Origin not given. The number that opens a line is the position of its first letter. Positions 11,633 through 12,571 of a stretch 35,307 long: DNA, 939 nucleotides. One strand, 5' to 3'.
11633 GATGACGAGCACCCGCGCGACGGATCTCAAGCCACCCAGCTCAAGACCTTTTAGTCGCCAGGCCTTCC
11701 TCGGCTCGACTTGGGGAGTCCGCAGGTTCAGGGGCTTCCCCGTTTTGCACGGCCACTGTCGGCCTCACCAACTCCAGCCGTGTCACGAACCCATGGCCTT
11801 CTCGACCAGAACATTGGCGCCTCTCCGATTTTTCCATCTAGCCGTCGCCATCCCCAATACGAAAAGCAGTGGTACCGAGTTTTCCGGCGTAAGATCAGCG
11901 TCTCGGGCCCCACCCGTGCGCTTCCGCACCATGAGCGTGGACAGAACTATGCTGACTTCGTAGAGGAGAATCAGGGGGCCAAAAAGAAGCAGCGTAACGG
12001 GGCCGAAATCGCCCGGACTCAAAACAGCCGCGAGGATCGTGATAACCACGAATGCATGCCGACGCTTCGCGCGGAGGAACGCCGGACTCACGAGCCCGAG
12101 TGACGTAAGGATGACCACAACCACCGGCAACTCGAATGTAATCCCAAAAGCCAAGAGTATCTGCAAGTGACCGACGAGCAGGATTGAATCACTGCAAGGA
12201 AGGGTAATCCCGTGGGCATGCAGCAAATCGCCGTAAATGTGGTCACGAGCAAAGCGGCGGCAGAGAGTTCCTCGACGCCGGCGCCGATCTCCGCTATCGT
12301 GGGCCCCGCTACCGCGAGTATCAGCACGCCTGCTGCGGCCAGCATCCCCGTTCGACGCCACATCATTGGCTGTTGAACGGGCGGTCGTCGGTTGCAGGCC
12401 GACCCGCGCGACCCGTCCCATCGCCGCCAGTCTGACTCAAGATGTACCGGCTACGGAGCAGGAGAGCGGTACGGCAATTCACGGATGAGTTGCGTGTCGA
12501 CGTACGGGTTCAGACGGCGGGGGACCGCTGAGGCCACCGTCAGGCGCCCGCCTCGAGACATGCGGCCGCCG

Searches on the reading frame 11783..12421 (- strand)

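Call 72: search_protein_families(library=pfam, proteins=[window:11783-12421:-], max_evalue=0.001)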
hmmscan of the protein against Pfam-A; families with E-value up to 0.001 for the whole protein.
window:11783-12421:- (212 aa): 1 family
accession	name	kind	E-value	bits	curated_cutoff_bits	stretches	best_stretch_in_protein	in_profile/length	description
PF00902.23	TatC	-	2.4e-16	60.6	25.1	1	86-143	146-203/208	Sec-independent protein translocase protein (TatC)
